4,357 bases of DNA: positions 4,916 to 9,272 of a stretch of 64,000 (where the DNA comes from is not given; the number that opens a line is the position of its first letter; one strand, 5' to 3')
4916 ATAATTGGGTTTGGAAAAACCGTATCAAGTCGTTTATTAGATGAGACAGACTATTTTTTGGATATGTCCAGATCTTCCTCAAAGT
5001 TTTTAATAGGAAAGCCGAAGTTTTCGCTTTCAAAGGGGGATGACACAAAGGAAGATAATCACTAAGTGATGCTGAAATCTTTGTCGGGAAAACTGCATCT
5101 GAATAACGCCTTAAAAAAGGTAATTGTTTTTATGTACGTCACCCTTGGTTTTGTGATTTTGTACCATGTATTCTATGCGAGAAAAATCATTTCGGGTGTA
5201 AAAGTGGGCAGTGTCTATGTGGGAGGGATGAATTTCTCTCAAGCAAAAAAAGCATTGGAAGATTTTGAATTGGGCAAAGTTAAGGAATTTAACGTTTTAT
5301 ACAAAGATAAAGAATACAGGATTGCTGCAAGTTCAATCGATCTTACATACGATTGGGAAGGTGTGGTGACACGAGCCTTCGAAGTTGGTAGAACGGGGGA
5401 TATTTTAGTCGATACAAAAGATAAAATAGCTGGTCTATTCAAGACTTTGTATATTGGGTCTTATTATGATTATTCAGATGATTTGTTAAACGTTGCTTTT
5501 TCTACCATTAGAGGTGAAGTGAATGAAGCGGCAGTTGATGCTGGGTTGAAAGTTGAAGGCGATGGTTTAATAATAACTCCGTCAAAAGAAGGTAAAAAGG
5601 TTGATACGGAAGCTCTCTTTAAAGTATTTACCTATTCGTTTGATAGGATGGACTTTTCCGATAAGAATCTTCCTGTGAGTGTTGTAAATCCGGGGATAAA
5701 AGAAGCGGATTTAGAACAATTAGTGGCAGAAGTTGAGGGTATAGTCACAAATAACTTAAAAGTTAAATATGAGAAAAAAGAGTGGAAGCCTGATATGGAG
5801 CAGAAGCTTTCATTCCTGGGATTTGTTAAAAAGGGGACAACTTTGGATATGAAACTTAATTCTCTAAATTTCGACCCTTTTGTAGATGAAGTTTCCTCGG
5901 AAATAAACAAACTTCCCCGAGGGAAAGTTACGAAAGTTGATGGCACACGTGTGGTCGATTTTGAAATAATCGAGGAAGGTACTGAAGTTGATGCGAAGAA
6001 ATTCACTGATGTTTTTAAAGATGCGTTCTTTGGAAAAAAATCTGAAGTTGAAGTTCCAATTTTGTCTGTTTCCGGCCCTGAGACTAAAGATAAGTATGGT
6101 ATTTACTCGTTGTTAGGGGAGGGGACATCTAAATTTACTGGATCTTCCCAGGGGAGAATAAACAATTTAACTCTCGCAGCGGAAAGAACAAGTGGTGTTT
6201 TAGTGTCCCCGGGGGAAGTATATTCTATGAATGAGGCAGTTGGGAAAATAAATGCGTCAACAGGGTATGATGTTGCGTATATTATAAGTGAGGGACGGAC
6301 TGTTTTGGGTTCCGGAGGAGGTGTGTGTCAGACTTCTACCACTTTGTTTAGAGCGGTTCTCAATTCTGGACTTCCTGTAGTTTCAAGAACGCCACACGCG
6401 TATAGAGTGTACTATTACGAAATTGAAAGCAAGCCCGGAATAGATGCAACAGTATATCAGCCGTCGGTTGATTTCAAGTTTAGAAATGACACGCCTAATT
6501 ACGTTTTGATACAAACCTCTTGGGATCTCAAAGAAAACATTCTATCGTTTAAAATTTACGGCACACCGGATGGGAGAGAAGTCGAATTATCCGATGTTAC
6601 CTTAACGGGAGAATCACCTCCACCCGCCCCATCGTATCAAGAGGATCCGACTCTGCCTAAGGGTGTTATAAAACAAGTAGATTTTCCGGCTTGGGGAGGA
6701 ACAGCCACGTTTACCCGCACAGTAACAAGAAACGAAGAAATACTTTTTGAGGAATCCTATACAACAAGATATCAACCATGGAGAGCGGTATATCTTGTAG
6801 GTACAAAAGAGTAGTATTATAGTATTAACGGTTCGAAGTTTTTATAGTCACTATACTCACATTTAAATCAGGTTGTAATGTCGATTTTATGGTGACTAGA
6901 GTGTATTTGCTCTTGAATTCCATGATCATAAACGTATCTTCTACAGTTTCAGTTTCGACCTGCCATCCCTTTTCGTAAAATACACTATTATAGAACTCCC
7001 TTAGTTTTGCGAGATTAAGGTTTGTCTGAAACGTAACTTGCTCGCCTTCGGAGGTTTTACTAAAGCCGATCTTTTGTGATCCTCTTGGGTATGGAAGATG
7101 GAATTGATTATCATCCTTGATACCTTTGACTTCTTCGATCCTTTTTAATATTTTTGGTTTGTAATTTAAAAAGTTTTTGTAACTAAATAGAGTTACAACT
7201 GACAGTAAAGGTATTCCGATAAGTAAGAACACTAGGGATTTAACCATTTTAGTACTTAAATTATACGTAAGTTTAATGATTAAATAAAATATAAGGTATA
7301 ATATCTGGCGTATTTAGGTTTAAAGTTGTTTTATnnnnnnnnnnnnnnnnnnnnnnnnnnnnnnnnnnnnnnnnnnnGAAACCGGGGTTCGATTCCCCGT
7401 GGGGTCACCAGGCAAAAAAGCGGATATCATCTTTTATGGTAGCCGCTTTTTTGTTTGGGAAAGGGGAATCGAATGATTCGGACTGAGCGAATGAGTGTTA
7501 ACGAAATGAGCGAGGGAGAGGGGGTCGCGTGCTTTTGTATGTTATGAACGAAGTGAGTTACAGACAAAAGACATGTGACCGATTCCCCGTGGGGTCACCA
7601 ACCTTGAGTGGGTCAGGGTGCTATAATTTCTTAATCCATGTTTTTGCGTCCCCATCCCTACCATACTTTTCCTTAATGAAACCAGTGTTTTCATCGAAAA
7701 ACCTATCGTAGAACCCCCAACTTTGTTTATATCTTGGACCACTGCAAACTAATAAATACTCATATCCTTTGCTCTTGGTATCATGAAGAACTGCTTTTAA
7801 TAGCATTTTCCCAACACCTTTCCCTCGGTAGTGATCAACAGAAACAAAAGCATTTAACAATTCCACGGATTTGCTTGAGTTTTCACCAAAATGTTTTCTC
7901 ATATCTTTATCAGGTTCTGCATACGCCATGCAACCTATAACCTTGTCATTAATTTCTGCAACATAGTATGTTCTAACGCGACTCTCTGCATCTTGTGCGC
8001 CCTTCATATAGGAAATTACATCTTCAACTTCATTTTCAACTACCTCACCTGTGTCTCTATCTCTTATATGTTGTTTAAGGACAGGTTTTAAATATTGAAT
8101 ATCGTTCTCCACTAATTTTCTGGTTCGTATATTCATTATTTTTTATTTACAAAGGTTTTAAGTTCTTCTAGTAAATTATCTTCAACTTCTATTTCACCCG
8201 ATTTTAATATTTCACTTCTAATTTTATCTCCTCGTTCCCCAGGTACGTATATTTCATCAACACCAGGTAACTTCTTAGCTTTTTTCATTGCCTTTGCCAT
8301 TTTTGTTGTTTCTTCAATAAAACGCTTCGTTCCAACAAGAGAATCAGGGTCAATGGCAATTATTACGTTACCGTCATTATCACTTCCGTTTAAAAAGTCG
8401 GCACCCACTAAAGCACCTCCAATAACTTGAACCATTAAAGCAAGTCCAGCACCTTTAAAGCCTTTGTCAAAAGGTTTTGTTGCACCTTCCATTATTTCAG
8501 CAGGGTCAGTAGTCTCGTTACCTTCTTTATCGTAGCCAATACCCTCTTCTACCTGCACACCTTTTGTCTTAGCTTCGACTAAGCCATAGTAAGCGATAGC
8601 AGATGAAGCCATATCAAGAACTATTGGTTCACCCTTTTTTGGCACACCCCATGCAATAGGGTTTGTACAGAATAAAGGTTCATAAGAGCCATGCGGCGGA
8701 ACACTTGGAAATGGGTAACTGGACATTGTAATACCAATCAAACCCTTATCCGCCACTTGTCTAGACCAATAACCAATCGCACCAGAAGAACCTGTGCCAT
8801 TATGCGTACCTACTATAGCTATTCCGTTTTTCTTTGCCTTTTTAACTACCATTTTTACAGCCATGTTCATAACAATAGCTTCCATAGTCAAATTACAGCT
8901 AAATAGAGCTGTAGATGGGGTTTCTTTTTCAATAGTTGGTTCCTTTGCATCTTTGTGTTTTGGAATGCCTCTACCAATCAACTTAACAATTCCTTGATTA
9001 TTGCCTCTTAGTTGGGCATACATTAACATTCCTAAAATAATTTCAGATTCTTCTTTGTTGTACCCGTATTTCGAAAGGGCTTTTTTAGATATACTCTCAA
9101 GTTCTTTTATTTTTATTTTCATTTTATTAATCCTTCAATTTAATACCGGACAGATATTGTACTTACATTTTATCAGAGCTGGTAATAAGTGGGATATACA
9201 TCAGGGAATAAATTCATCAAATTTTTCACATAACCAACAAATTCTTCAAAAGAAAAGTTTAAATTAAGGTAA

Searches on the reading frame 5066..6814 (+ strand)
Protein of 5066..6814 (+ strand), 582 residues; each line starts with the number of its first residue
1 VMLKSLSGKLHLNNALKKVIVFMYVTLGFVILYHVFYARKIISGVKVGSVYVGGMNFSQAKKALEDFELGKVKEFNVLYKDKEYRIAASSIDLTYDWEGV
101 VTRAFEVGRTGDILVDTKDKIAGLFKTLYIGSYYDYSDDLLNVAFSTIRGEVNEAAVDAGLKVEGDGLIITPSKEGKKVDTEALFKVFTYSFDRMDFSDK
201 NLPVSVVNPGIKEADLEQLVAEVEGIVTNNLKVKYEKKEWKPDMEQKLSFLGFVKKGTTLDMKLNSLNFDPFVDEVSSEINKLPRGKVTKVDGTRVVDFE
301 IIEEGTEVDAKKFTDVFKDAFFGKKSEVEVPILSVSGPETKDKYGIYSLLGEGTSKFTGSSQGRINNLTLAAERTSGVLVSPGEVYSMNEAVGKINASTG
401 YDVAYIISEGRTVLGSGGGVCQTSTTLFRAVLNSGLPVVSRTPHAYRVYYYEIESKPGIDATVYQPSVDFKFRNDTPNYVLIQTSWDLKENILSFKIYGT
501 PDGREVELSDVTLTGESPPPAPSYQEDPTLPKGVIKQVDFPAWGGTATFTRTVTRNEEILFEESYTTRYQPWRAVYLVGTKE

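Call 56: search_protein_families(library=pfam, proteins=[window:5066-6814:+], max_evalue=0.0001)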
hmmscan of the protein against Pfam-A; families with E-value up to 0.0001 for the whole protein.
window:5066-6814:+ (582 aa): 2 families
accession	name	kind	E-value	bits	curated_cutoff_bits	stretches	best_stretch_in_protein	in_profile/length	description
PF04294.18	VanW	-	4.8e-40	136.5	27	1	364-497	2-129/130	VanW like protein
PF12229.13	PG_binding_4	-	1e-10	42.2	22.1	1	84-186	1-102/117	Putative peptidoglycan binding domain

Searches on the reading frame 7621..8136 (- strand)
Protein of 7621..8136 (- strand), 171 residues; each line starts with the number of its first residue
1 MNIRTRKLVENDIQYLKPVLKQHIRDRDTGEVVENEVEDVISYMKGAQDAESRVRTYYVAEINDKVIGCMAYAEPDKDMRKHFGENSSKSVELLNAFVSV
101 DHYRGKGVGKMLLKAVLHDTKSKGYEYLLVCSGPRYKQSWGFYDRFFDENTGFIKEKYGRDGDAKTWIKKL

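Call 56: search_protein_families(library=pfam, proteins=[window:7621-8136:-], max_evalue=0.0001)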
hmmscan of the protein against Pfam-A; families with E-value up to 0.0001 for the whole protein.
window:7621-8136:- (171 aa): 3 families
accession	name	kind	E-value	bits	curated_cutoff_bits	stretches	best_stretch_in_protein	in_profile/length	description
PF00583.31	Acetyltransf_1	-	9.7e-11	42.4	20.7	1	53-145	31-113/116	Acetyltransferase (GNAT) family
PF13508.13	Acetyltransf_7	-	2.1e-08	34.9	27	1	56-145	4-79/84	Acetyltransferase (GNAT) domain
PF14542.12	Acetyltransf_CG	-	2.4e-05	24.8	30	1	90-132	24-65/80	GCN5-related N-acetyl-transferase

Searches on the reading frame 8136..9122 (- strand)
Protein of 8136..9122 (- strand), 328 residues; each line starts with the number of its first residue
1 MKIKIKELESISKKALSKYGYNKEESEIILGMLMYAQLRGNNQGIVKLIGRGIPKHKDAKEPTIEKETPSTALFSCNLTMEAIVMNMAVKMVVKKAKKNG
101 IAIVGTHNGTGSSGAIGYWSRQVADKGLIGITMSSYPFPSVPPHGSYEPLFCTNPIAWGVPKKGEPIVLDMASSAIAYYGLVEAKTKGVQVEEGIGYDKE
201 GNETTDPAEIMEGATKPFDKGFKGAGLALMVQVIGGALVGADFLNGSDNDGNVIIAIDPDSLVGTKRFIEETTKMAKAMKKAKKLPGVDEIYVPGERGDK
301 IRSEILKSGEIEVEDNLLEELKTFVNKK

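Call 56: search_protein_families(library=pfam, proteins=[window:8136-9122:-], max_evalue=0.0001)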
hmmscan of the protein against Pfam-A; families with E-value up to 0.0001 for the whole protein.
window:8136-9122:- (328 aa): 1 family
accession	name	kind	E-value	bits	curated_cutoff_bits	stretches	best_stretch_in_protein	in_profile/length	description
PF02615.19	Ldh_2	-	8.9e-77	258.9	38.8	1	3-322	1-333/333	Malate/L-lactate dehydrogenase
